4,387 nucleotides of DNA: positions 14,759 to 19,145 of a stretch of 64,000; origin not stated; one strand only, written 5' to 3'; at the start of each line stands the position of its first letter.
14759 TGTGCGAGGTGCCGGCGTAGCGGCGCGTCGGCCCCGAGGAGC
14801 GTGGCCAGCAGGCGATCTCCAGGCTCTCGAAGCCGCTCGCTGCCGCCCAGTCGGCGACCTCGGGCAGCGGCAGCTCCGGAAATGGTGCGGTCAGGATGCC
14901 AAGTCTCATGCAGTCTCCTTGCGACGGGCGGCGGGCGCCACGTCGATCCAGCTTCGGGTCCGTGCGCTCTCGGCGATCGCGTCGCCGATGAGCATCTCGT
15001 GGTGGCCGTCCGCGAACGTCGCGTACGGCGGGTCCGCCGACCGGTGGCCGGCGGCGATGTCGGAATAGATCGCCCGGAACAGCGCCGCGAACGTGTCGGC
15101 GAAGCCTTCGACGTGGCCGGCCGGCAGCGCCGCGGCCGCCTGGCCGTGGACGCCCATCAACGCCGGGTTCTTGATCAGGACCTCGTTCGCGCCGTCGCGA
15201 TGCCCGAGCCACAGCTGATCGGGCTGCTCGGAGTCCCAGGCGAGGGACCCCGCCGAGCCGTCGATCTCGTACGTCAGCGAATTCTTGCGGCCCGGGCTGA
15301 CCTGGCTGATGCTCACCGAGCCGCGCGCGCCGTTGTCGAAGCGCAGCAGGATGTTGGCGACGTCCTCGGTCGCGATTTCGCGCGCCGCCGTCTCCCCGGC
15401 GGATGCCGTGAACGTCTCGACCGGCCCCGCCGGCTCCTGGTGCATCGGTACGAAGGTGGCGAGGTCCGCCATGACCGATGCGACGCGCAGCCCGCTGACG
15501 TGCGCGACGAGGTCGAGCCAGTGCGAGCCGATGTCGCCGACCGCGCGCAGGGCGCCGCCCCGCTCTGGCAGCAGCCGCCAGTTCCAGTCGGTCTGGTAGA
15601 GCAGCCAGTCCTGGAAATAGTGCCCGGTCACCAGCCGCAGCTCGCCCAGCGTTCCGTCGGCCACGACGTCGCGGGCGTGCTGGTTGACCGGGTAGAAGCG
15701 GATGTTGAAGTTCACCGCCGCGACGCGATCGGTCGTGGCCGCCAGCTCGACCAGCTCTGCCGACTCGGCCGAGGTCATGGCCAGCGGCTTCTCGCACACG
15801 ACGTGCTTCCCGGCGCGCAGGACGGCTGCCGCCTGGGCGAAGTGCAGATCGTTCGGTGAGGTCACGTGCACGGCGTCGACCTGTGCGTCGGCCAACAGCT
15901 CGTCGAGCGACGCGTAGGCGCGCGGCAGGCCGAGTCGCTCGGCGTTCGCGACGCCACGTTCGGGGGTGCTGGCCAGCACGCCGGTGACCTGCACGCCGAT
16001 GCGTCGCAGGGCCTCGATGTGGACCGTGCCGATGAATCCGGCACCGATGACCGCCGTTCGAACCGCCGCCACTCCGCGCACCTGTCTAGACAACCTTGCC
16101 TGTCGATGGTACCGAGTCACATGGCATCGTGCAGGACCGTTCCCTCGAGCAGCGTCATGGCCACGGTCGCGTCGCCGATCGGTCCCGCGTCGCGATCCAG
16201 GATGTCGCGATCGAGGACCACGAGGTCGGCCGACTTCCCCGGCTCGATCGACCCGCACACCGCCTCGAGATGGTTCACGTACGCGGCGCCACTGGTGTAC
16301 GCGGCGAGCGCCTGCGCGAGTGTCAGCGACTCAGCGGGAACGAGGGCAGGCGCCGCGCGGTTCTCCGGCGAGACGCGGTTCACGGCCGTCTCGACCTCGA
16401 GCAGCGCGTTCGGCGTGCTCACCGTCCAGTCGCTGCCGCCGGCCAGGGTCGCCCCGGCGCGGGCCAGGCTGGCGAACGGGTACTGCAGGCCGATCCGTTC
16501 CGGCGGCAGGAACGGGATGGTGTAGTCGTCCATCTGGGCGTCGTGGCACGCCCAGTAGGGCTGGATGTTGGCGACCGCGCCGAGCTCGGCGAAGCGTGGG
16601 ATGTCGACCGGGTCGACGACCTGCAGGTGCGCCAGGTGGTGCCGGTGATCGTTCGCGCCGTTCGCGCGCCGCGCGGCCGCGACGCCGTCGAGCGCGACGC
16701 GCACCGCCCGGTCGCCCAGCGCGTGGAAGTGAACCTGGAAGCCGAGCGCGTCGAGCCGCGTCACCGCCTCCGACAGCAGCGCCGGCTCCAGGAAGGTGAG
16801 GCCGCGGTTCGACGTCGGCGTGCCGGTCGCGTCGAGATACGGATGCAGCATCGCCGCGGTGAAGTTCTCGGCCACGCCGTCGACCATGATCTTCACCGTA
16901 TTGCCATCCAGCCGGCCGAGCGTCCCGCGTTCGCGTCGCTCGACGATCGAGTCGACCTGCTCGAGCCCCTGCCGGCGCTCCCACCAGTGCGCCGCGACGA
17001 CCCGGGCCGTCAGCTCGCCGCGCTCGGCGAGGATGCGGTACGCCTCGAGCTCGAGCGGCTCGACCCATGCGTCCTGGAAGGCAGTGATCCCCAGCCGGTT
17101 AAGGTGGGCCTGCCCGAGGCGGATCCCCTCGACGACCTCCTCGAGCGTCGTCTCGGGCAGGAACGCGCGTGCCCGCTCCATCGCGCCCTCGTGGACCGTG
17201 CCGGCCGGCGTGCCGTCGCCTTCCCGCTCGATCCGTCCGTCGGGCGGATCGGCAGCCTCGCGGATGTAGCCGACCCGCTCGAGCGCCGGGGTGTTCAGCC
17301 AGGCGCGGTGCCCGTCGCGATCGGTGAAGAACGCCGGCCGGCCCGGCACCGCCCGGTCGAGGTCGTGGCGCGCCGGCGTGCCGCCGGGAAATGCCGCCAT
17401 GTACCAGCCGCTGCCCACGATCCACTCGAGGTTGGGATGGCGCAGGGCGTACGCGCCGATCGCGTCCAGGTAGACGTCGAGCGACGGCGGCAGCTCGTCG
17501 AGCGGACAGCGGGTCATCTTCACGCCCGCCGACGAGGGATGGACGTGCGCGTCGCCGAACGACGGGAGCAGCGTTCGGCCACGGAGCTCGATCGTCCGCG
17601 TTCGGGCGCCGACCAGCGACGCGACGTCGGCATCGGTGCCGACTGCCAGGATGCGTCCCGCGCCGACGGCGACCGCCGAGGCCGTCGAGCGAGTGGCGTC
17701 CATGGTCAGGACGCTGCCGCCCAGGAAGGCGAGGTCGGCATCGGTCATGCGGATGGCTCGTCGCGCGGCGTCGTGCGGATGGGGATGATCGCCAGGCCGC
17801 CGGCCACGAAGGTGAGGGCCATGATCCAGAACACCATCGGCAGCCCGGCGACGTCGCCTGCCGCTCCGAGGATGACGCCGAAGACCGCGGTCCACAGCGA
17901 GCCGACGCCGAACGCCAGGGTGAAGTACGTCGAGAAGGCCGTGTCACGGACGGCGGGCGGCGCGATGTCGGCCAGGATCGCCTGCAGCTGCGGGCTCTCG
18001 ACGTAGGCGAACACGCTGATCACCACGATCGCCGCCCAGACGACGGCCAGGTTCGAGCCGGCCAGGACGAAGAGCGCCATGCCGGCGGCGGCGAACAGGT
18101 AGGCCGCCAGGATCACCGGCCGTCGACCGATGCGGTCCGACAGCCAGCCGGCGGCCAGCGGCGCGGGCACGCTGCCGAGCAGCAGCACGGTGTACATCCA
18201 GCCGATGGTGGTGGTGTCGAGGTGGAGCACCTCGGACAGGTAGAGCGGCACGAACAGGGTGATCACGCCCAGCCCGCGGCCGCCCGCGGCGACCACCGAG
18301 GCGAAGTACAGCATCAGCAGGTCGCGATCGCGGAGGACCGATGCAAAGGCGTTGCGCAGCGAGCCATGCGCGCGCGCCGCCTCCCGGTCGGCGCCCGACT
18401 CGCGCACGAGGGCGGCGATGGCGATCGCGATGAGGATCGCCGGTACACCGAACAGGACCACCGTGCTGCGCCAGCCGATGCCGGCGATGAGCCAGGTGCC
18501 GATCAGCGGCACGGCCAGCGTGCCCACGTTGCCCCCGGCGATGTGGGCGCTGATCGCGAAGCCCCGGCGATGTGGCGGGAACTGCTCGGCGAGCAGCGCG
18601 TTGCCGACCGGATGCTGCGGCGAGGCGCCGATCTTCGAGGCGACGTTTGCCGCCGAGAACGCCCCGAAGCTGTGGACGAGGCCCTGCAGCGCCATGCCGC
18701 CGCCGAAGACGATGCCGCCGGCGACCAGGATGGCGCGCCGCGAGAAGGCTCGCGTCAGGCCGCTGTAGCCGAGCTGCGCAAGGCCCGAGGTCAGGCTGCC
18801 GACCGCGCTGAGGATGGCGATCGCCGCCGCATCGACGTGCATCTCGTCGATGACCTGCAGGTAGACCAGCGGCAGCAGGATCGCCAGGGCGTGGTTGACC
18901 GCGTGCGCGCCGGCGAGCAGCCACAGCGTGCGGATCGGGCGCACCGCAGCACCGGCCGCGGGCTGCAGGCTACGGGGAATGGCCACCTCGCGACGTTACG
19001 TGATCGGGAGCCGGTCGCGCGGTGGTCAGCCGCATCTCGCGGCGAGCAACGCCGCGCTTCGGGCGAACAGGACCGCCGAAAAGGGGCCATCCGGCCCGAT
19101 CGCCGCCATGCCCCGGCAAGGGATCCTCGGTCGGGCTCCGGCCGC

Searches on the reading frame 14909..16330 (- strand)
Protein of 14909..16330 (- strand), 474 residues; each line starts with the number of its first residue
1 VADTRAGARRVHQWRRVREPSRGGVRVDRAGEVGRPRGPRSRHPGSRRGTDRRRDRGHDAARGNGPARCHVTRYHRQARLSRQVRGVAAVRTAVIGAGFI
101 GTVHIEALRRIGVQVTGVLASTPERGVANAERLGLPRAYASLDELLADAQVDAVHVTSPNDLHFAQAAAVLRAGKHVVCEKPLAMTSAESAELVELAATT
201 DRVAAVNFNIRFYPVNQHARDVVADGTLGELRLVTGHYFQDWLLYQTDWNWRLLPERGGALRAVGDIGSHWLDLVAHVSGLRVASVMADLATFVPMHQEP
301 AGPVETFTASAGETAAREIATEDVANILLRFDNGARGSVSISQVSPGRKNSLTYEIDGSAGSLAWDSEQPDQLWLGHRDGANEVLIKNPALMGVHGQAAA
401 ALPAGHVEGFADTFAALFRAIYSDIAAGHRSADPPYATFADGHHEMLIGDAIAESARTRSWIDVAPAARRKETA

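Call 58: search_protein_families(library=pfam, proteins=[window:14909-16330:-], max_evalue=0.001)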
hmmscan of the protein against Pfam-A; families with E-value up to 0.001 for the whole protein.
window:14909-16330:- (474 aa): 5 families
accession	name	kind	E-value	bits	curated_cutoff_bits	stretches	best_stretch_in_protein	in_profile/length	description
PF01408.29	GFO_IDH_MocA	-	1.8e-29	103.3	24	1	91-208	2-120/120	Oxidoreductase family, NAD-binding Rossmann fold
PF22725.1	GFO_IDH_MocA_C3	-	5e-27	94.8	27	1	217-363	2-123/124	GFO/IDH/MocA C-terminal domain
PF02894.22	GFO_IDH_MocA_C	-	2.2e-22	80.4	22.9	1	222-464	3-218/218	Oxidoreductase family, C-terminal alpha/beta domain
PF03447.22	NAD_binding_3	-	2.8e-05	25.2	24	1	96-202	1-111/116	Homoserine dehydrogenase, NAD binding domain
PF02826.25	2-Hacid_dh_C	-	0.00027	20.8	25.1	1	78-161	25-104/178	D-isomer specific 2-hydroxyacid dehydrogenase, NAD binding domain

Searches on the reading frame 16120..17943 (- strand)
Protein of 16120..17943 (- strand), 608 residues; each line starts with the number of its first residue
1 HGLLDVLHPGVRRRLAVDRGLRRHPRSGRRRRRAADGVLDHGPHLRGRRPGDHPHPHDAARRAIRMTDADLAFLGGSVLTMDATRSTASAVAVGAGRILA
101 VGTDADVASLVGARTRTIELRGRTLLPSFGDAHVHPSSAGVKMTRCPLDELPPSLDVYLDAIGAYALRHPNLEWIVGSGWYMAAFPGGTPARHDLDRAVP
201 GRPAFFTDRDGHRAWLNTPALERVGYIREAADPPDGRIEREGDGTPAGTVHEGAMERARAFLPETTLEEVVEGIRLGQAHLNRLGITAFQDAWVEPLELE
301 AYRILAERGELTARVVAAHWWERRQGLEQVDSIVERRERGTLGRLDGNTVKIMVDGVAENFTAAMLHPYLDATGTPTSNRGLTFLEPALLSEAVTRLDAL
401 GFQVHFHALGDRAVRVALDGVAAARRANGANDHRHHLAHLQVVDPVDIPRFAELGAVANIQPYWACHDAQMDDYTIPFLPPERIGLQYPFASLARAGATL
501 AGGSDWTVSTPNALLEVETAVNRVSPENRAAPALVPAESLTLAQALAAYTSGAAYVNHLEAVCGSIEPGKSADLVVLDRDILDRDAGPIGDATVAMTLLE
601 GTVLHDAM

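Call 58: search_protein_families(library=pfam, proteins=[window:16120-17943:-], max_evalue=0.001)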
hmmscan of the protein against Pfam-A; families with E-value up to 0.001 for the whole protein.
window:16120-17943:- (608 aa): 2 families
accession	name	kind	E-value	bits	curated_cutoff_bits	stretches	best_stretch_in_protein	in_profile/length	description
PF07969.17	Amidohydro_3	-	1.7e-88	298.6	29.7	1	116-604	1-471/472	Amidohydrolase family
PF01979.26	Amidohydro_1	-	4e-11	43.2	25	1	385-603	132-344/345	Amidohydrolase family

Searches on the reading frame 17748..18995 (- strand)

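Call 58: search_protein_families(library=pfam, proteins=[window:17748-18995:-], max_evalue=0.001)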
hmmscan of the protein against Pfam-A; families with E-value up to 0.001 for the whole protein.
window:17748-18995:- (416 aa): 4 families
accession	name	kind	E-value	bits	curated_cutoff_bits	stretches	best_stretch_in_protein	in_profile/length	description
PF07690.21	MFS_1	-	3.4e-47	161.5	33.4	2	38-260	13-235/347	Major Facilitator Superfamily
PF13347.12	MFS_2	-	1e-11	44.5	27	1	153-380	146-385/427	MFS/sugar transport protein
PF00083.30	Sugar_tr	-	1.2e-08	34.8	22.3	1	261-401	45-186/452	Sugar (and other) transporter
PF12832.13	MFS_1_like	-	6.3e-05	22.6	25.2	1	210-367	198-352/373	MFS_1 like family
